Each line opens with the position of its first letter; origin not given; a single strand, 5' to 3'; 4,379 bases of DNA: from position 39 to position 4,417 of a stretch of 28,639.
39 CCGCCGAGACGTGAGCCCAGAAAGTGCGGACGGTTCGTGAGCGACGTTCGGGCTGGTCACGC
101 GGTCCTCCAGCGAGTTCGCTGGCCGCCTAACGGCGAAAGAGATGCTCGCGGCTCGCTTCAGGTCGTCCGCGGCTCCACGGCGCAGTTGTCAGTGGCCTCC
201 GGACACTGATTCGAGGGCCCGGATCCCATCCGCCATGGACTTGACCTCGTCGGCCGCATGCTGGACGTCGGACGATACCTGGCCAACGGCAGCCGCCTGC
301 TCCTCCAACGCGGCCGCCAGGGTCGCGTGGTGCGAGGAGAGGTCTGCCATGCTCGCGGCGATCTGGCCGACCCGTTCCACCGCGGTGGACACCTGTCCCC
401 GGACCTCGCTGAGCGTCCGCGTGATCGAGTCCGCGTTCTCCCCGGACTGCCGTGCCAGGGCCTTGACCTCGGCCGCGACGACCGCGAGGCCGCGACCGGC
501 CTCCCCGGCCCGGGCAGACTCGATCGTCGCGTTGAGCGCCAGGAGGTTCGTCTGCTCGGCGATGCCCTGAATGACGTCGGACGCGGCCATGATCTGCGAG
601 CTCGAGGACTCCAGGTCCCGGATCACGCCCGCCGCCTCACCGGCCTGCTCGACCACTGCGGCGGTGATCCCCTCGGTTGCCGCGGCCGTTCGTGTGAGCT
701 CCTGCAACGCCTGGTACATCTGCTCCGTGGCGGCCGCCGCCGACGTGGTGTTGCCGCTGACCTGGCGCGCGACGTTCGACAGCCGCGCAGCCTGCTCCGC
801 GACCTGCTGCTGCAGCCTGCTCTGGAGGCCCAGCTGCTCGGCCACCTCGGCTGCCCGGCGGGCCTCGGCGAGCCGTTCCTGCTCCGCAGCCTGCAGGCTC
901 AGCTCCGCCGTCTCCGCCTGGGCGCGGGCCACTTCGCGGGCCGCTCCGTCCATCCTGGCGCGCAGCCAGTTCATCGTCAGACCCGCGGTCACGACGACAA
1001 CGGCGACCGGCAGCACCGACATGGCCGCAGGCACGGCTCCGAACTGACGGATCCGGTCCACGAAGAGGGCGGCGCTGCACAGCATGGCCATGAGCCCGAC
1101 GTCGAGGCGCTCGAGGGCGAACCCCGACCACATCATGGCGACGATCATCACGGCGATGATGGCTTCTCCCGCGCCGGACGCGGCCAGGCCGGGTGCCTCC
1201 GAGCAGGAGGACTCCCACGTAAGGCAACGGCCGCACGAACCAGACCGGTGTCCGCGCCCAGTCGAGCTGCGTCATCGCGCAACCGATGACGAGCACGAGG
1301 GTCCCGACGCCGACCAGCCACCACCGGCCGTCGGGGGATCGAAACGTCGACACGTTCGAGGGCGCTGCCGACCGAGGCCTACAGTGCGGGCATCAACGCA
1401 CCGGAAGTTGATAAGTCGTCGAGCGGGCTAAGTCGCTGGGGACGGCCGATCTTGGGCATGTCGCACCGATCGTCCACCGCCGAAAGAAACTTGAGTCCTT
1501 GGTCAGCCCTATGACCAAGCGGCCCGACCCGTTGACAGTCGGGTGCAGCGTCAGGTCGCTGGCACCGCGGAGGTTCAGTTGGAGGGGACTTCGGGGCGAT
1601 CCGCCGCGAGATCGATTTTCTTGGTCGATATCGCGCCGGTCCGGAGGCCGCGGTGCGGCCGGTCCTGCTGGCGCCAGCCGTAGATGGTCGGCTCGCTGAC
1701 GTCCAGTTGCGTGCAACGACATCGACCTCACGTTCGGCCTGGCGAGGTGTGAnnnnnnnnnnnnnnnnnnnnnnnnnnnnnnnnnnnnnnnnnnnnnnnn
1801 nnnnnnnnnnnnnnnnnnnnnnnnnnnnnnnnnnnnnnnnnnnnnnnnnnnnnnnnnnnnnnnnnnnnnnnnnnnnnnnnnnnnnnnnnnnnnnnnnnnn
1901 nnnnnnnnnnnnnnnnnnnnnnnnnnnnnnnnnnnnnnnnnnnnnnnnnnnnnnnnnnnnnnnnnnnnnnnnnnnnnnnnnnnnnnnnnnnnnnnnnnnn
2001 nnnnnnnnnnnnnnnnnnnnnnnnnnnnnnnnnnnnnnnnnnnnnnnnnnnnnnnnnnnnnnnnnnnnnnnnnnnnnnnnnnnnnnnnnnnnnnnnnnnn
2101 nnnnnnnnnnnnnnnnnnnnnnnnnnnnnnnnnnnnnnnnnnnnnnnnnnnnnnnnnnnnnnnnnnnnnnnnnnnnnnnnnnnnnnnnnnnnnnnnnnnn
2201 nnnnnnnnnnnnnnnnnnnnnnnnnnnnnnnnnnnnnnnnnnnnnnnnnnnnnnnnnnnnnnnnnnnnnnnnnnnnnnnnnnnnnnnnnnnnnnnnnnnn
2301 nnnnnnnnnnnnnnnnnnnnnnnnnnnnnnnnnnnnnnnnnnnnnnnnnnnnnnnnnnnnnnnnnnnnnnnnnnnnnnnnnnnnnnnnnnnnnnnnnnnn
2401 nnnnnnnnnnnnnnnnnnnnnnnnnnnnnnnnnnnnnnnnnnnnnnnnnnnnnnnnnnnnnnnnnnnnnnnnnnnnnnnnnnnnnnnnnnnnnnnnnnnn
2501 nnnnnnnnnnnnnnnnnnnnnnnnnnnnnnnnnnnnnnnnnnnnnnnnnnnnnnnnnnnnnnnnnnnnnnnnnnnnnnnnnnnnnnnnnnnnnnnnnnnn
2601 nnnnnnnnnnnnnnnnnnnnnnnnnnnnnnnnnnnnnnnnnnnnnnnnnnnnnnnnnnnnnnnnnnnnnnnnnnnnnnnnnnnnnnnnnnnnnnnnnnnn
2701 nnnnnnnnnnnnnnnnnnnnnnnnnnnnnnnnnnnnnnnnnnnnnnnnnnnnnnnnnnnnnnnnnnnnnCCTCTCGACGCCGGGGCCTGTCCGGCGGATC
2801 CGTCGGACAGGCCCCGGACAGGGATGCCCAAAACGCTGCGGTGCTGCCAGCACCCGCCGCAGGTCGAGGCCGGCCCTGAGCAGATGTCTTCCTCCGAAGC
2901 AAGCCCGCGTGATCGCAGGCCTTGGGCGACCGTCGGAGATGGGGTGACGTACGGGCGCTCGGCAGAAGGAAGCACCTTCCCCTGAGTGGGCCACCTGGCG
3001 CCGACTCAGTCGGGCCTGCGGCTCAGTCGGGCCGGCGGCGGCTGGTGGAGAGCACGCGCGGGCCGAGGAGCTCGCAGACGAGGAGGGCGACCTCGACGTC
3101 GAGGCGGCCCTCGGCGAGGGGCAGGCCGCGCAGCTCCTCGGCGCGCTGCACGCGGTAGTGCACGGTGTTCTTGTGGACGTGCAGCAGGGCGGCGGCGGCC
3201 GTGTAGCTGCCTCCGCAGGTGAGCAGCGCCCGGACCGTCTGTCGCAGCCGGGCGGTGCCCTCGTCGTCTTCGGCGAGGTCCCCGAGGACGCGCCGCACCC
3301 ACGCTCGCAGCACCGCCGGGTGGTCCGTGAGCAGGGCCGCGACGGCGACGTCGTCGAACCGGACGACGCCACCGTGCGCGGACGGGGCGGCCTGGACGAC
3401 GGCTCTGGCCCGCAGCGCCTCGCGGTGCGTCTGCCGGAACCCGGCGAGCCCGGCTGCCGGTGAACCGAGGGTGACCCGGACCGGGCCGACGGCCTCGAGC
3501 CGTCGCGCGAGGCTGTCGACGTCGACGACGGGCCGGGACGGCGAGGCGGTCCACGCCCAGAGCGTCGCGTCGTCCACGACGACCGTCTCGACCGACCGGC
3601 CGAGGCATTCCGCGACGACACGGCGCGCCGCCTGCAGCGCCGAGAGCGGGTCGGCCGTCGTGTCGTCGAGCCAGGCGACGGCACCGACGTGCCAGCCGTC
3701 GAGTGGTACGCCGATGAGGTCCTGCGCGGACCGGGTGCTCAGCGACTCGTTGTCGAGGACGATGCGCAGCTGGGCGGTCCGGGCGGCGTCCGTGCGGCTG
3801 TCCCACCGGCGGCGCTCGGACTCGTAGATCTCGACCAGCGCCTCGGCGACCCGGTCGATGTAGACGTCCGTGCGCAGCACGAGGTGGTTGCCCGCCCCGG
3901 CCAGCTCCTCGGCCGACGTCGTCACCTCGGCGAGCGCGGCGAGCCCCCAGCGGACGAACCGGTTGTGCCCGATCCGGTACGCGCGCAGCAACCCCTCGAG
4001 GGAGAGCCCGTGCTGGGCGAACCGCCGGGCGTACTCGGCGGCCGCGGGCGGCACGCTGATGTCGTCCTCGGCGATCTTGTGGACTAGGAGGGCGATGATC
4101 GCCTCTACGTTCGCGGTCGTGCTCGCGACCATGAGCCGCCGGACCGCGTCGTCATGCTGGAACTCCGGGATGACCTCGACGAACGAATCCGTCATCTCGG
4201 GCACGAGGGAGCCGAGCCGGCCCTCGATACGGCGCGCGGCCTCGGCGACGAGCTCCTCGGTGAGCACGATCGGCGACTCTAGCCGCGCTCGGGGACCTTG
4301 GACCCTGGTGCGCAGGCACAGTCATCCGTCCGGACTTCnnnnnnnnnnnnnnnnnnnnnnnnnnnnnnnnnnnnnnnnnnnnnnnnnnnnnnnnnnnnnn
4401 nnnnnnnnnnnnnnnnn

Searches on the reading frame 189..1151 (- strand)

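Call 16: search_protein_families(library=pfam, proteins=[window:189-1151:-], max_evalue=0.01)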
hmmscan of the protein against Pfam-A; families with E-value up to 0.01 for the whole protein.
window:189-1151:- (320 aa): 4 families
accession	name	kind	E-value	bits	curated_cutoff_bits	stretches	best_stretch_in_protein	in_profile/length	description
PF00015.26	MCPsignal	-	3.1e-27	95.9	34.6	1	175-311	23-159/172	Methyl-accepting chemotaxis protein (MCP) signalling domain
PF06103.16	DUF948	-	8.1e-05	23.2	37.2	1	242-306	23-87/89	Bacterial protein of unknown function (DUF948)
PF07889.17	DUF1664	-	0.00028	21.3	34.6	1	245-315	37-108/124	Protein of unknown function (DUF1664)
PF19220.6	Rod_CreS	-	0.0033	17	100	0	238-314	27-103/359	Crescentin, rod domain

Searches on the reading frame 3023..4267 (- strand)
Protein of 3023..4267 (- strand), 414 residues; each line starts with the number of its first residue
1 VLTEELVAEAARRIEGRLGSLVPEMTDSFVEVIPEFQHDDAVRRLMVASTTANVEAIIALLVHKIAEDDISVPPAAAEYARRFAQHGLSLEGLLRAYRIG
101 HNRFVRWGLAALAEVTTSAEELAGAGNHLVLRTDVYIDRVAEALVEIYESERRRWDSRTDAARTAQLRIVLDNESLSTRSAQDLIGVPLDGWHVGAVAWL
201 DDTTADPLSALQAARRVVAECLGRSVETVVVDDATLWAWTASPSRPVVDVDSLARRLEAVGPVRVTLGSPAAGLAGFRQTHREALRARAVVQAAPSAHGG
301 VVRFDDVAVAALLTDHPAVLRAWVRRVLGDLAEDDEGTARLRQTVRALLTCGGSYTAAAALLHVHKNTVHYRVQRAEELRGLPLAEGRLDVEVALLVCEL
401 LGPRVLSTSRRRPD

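Call 16: search_protein_families(library=pfam, proteins=[window:3023-4267:-], max_evalue=0.01)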
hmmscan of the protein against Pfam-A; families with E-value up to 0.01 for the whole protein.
window:3023-4267:- (414 aa): 5 families
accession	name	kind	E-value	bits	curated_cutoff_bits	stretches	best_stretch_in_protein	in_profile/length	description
PF13556.12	HTH_30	-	3.2e-17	62.5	27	1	341-396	1-58/59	PucR C-terminal helix-turn-helix domain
PF17853.6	GGDEF_2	-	1.2e-13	51.8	24.5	1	181-289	11-115/116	GGDEF-like domain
PF13542.12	HTH_Tnp_ISL3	-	0.00031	20.6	27.4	1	338-373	13-47/51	Helix-turn-helix domain of transposase family ISL3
PF00126.33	HTH_1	-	0.00034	20.9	26.6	1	353-386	14-47/60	Bacterial regulatory helix-turn-helix protein, lysR family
PF13384.12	HTH_23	-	0.0049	17.1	24.6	1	344-382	10-46/50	Homeodomain-like domain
